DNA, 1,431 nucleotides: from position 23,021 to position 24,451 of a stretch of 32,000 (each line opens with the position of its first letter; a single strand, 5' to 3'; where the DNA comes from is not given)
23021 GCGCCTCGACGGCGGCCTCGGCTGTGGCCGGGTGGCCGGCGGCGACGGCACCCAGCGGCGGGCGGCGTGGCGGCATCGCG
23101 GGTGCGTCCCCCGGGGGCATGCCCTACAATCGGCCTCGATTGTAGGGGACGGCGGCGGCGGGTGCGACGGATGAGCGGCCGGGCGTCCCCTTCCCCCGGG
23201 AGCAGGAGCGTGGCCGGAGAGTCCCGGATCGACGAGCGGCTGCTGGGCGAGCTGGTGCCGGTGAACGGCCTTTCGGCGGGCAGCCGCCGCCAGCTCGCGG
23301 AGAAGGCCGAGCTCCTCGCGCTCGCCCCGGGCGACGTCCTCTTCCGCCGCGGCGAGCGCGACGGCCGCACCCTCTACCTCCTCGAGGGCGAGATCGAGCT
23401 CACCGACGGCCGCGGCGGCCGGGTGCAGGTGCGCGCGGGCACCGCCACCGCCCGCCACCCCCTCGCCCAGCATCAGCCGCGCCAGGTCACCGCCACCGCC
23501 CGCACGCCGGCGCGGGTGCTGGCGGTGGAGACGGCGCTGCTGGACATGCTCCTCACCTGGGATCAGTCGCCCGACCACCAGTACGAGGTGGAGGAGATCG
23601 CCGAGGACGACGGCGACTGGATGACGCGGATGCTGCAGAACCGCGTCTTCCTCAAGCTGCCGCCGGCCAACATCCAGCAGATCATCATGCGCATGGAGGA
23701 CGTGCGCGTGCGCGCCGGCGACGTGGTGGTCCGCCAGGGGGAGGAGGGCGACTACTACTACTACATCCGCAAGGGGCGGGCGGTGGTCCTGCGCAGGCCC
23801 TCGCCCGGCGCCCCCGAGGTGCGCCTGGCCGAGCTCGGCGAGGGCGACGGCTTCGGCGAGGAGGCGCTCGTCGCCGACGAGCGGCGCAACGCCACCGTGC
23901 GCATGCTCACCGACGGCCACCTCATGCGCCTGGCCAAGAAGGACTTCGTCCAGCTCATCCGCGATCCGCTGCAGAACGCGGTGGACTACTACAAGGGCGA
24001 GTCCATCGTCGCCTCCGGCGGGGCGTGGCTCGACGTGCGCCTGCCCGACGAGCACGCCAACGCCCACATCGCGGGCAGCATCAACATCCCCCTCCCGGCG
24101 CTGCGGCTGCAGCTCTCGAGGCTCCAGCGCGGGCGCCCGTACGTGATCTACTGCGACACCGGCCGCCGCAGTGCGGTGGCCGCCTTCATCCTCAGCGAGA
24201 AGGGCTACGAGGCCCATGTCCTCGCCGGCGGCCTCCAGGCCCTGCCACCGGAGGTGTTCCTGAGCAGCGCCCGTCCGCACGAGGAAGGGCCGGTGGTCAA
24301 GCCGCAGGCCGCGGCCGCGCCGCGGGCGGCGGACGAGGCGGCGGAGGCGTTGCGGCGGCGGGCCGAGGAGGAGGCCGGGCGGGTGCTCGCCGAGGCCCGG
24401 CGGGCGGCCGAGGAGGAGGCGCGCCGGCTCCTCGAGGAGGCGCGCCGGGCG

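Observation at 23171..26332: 1053-aa membrane protein fusing cNMP-binding, rhodanese, a giant coiled coil and a periplasmic FGE-sulfatase domain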

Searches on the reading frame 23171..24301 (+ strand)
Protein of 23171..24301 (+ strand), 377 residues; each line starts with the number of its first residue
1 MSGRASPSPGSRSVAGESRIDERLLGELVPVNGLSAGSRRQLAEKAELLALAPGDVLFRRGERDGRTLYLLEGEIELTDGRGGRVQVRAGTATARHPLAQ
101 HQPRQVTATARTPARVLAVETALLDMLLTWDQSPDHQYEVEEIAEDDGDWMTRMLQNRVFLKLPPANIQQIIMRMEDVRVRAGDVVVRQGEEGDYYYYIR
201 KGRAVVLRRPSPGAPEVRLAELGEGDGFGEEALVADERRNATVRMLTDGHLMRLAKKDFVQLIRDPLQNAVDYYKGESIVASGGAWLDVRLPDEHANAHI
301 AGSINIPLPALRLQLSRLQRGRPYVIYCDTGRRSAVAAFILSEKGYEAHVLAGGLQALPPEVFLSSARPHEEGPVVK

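Call 39: predict_structure(alignment_id=A2)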
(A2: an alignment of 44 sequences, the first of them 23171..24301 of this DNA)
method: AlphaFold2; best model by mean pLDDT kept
length: 377 residues; sequences in the alignment: 44
mean_pLDDT: 85.5   pTM: 0.52
mean pLDDT of the five models: 85.5, 84.9, 84.5, 83.8, 83.5
residues with pLDDT >= 90: 216; 70-90: 111; 50-70: 10; < 50: 40
segments of 3 or more residues with pLDDT < 50: 1-11, 13-16, 136-146, 365-377
pLDDT, mean of each block of 10 residues (from residue 1): 42 56 90 89 94 97 96 96 94 93 94 97 87 49 51 79 84 95 97 94 94 89 90 87 97 95 85 96 97 89 92 90 95 89 91 90 55 39
secondary structure, 60 per line:
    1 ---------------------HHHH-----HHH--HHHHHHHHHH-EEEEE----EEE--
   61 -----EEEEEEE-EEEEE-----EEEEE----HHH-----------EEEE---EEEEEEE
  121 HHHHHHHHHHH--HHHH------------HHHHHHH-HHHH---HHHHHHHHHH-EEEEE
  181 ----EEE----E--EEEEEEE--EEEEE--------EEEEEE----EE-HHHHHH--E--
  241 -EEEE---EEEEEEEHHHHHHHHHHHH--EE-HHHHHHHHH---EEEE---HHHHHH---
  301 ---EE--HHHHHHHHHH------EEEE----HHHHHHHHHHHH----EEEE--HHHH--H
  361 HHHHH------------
elements in order: H22-25 H36-45 E47-51 E56-58 E66-72 E74-78 E84-88 E107-110 E114-120 H121-131 H134-137 H150-156 H158-161 H165-174 E176-180 E185-187 E195-201 E204-208 E217-222 H230-235 E242-245 E249-255 H256-267 H273-281 E285-288 H292-297 H308-317 E324-327 H332-343 E348-351 H354-357 H360-365

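Call 43: fold_search(model_id=the predicted structure, library=pdb)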
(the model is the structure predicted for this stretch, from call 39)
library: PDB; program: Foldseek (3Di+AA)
matches with E <= 10: 1602; with E <= 0.001: 774
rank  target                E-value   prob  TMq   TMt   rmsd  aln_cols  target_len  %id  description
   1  4z07_A                3.8e-20  1.00  0.29  0.42  15.6       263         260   20  Co-crystal structure of the tandem CNB (CNB-A/B) domains of human PKG I beta with cGMP (released 2016-04-13)
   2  4z07_C                2.6e-19  1.00  0.29  0.42  15.6       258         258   19  Co-crystal structure of the tandem CNB (CNB-A/B) domains of human PKG I beta with cGMP (released 2016-04-13)
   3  4x6r_B                1.0e-18  1.00  0.27  0.35  16.4       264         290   18  An Isoform-specific Myristylation Switch Targets RIIb PKA Holoenzymes to Membranes (released 2015-07-22)
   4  1rl3_B                1.3e-18  1.00  0.29  0.42  20.9       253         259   20  Crystal structure of cAMP-free R1a subunit of PKA (released 2004-07-06)
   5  6no7_D                1.3e-18  1.00  0.29  0.38  16.8       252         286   19  Crystal Structure of the full-length wild-type PKA RIa Holoenzyme (released 2019-07-24)
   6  3shr_A                1.4e-18  1.00  0.28  0.38  19.3       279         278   18  Crystal Structure of cGMP-dependent Protein Kinase Reveals Novel Site of Interchain Communication (released 2011-09-21)
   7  2qcs_B                1.5e-18  1.00  0.29  0.37  16.5       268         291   18  A complex structure between the Catalytic and Regulatory subunit of Protein Kinase A that represents the inhibited sta (released 2007-11-06)
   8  1ne4                  1.6e-18  1.00  0.30  0.41  21.0       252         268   19  Crystal Structure of Rp-cAMP Binding R1a Subunit of cAMP-dependent Protein Kinase (released 2004-01-13)
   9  5j3u                  2.5e-18  1.00  0.30  0.43  19.2       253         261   18  Co-crystal structure of the regulatory domain of Toxoplasma gondii PKA with cAMP (released 2016-04-20)
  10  6byr_B                2.6e-18  1.00  0.28  0.36  16.2       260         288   18  Structures of the PKA RI alpha holoenzyme with the FLHCC driver J-PKAc alpha or native PKAc alpha (released 2019-04-03)
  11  4din_B                2.8e-18  1.00  0.29  0.31  16.4       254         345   19  Novel Localization and Quaternary Structure of the PKA RI beta Holoenzyme (released 2012-07-04)
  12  7lv3_B                3.5e-18  1.00  0.29  0.19  19.0       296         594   18  Crystal structure of human protein kinase G (PKG) R-C complex in inhibited state (released 2022-08-24)
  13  6h4g_A                3.7e-18  1.00  0.30  0.40  20.8       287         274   15  Regulatory subunit of a cAMP-independent protein kinase A from Trypanosoma brucei: E311A, T318R, V319A mutant bound to (released 2019-08-14)
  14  1cx4                  5.0e-18  1.00  0.29  0.39  19.5       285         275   14  CRYSTAL STRUCTURE OF A DELETION MUTANT OF THE TYPE II BETA REGULATORY SUBUNIT OF CAMP-DEPENDENT PROTEIN KINASE (released 2001-03-07)
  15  6hyq_B                5.6e-18  1.00  0.29  0.38  20.3       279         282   15  Regulatory subunit of a cAMP-independent protein kinase A from Trypanosoma cruzi bound to guanosine (released 2019-11-13)
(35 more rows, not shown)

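Call 57: search_protein_representatives(protein=window:23171-24301:+)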
Query: 377 residues. Proteins with E-value up to 0.001 (for the whole library): 28843; up to 1e-10: 5342; up to 1e-30: 1391. The best 150 are listed.
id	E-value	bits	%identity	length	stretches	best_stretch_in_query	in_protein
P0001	5.0e-235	795.6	100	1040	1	15-377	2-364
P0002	1.7e-142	491.2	65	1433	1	19-368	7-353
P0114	5.6e-113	394.1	54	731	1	20-365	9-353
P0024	1.9e-110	385.8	52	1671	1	16-367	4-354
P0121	1.5e-109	382.8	52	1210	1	19-368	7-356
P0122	7.6e-108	377.2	49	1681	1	20-365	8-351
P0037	1.1e-107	376.7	51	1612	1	16-363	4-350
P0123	3.9e-107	374.9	50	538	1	20-372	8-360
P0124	6.8e-107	374.1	52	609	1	18-363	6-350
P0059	8.8e-107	373.7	52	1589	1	17-367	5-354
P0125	2.6e-106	372.2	52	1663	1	16-364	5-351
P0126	1.9e-105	369.3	50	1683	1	17-370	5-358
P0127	6.1e-105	367.7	50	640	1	20-369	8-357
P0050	1.4e-104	366.5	49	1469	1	16-374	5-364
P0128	4.4e-104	364.8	50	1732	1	29-369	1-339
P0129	9.3e-103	360.5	52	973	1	22-359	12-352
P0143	1.2e-96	340.3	50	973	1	22-355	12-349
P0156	9.7e-94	330.8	50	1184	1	19-357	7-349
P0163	8.5e-93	327.7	52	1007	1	23-356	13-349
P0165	1.7e-92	326.8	46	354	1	15-358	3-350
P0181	8.3e-91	321.2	45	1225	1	18-372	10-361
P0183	2.5e-90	319.6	45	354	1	20-361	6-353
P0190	4.8e-89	315.4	50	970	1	24-357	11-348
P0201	4.3e-88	312.2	47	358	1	20-362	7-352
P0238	5.6e-84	298.7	44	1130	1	18-360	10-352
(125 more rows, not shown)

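Call 59: list_cluster_members(proteins=[P0143, P0163, P0190, P0156, P0129, P0165, P0183, P0201, P0181, P0238])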
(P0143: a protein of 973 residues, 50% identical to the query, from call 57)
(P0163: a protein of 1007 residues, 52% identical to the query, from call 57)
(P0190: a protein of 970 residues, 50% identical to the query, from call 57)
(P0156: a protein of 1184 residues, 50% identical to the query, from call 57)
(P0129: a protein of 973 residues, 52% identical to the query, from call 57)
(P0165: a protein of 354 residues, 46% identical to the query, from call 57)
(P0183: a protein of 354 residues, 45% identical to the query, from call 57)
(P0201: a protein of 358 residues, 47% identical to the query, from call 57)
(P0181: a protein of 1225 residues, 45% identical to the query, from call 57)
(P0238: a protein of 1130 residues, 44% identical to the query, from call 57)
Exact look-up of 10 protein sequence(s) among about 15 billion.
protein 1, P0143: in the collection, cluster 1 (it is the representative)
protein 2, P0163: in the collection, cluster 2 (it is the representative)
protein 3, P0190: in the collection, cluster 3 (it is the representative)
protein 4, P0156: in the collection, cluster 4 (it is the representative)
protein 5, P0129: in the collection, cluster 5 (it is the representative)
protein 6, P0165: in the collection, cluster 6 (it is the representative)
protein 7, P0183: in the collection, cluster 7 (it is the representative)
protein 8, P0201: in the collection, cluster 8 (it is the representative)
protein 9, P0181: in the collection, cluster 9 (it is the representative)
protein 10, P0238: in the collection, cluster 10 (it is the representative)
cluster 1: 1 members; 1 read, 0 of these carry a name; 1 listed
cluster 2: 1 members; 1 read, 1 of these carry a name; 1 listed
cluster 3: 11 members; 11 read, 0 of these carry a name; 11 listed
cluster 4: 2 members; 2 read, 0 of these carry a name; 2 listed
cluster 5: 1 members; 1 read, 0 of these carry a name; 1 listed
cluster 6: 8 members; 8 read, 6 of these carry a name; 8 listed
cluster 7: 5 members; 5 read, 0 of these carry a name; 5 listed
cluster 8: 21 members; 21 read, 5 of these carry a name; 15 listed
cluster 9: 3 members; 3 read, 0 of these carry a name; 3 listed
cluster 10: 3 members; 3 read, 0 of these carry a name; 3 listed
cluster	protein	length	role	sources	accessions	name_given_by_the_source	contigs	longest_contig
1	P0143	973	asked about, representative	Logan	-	-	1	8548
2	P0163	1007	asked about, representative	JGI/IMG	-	CRP-like cAMP-binding protein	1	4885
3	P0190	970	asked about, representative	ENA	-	-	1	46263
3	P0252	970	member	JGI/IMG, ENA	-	-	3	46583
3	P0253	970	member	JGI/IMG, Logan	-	-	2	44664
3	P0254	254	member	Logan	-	-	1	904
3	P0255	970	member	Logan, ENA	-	-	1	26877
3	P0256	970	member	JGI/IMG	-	-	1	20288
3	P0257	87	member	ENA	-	-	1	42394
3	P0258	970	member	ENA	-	-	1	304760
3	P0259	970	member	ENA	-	-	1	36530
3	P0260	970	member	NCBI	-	-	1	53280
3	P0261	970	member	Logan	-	-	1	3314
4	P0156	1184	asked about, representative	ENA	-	-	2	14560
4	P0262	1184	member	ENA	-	-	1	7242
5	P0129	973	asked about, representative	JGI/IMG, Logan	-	-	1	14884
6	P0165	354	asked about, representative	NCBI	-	-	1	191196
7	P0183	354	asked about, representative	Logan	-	-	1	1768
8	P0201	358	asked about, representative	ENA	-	-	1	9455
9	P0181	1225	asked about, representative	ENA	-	-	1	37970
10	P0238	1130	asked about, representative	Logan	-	-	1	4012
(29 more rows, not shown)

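Call 75: search_dna_similar(query=window:23210-24301:+, collection=phages, mode=protein, max_rows=8)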
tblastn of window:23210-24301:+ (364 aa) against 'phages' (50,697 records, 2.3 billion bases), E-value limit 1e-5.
No match.

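Call 76: search_dna_similar(query=window:23210-24301:+, collection=plasmids, mode=protein, max_rows=10)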
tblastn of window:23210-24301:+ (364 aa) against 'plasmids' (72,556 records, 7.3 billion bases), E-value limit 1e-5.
Records with a match: 1; places in all: 1; records where one place covers at least 80% of the query: 0.
Best place of each record, by identity: <60% 1.
By first word of the organism name: Cohnella 1.
By predicted mobility (MOB-suite, as given by PLSDB): non-mobilizable 1.
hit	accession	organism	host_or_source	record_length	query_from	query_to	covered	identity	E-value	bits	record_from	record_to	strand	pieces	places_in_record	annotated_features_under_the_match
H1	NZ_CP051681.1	Cohnella herbarum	cell culture,Fermented liquor based on ...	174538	274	344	20%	43.7%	3e-6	57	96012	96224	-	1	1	rhodanese-like domain-containing protein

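Call 84: search_solved_structures(query=window:23210-24301:+, max_evalue=0.01, show_alignments=2)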
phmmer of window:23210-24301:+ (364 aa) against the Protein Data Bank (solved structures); distinct sequences matched with E-value up to 0.01: 172 (the best 60 are shown).
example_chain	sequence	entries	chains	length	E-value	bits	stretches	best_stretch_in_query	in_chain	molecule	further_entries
5dyk_A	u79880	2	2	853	2.7e-26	95.7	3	122-248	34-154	CGMP-dependent protein kinase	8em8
5ezr_A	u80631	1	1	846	2e-25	92.8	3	122-249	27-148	cGMP-dependent protein kinase, putative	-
4rz7_A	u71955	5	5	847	2.1e-25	92.8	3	122-249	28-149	cGMP-dependent protein kinase, putative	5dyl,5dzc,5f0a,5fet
9p74_A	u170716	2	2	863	2.2e-25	92.7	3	122-249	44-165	cGMP-dependent protein kinase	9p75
9ya0_MA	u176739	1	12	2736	2.3e-21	79.5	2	170-250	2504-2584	PCR12, TGME49_219070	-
5j3u_A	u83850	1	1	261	6.6e-20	74.7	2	169-249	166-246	Protein Kinase A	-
3shr_A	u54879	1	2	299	8.6e-18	67.7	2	145-232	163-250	cGMP-dependent protein kinase 1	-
4z07_A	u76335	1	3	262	1.8e-17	66.7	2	145-231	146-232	cGMP-dependent protein kinase 1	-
7ssb_A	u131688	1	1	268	2.3e-17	66.4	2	145-231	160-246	cGMP-dependent protein kinase 1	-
4din_B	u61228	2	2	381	1.5e-16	63.7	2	161-232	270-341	cAMP-dependent protein kinase type I-beta regulatory subunit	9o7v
7lv3_A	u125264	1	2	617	2.6e-16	62.9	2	145-232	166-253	Isoform Beta of cGMP-dependent protein kinase 1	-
1ne4_A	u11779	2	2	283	9.8e-16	61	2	161-232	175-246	cAMP-dependent protein kinase type I-alpha regulatory chain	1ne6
5jr7_B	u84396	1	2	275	1e-15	60.9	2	161-232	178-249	cAMP-dependent protein kinase type I-alpha regulatory subunit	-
1rgs_A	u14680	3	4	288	1e-15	60.9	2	161-233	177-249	CAMP DEPENDENT PROTEIN KINASE | cAMP-dependent protein kinase type I-alpha regulatory chain | cAMP-dependent protein kinase type I-alpha regulatory subunit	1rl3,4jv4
2qcs_B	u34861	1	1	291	2.5e-15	59.7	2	161-233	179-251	cAMP-dependent protein kinase type I-alpha regulatory subunit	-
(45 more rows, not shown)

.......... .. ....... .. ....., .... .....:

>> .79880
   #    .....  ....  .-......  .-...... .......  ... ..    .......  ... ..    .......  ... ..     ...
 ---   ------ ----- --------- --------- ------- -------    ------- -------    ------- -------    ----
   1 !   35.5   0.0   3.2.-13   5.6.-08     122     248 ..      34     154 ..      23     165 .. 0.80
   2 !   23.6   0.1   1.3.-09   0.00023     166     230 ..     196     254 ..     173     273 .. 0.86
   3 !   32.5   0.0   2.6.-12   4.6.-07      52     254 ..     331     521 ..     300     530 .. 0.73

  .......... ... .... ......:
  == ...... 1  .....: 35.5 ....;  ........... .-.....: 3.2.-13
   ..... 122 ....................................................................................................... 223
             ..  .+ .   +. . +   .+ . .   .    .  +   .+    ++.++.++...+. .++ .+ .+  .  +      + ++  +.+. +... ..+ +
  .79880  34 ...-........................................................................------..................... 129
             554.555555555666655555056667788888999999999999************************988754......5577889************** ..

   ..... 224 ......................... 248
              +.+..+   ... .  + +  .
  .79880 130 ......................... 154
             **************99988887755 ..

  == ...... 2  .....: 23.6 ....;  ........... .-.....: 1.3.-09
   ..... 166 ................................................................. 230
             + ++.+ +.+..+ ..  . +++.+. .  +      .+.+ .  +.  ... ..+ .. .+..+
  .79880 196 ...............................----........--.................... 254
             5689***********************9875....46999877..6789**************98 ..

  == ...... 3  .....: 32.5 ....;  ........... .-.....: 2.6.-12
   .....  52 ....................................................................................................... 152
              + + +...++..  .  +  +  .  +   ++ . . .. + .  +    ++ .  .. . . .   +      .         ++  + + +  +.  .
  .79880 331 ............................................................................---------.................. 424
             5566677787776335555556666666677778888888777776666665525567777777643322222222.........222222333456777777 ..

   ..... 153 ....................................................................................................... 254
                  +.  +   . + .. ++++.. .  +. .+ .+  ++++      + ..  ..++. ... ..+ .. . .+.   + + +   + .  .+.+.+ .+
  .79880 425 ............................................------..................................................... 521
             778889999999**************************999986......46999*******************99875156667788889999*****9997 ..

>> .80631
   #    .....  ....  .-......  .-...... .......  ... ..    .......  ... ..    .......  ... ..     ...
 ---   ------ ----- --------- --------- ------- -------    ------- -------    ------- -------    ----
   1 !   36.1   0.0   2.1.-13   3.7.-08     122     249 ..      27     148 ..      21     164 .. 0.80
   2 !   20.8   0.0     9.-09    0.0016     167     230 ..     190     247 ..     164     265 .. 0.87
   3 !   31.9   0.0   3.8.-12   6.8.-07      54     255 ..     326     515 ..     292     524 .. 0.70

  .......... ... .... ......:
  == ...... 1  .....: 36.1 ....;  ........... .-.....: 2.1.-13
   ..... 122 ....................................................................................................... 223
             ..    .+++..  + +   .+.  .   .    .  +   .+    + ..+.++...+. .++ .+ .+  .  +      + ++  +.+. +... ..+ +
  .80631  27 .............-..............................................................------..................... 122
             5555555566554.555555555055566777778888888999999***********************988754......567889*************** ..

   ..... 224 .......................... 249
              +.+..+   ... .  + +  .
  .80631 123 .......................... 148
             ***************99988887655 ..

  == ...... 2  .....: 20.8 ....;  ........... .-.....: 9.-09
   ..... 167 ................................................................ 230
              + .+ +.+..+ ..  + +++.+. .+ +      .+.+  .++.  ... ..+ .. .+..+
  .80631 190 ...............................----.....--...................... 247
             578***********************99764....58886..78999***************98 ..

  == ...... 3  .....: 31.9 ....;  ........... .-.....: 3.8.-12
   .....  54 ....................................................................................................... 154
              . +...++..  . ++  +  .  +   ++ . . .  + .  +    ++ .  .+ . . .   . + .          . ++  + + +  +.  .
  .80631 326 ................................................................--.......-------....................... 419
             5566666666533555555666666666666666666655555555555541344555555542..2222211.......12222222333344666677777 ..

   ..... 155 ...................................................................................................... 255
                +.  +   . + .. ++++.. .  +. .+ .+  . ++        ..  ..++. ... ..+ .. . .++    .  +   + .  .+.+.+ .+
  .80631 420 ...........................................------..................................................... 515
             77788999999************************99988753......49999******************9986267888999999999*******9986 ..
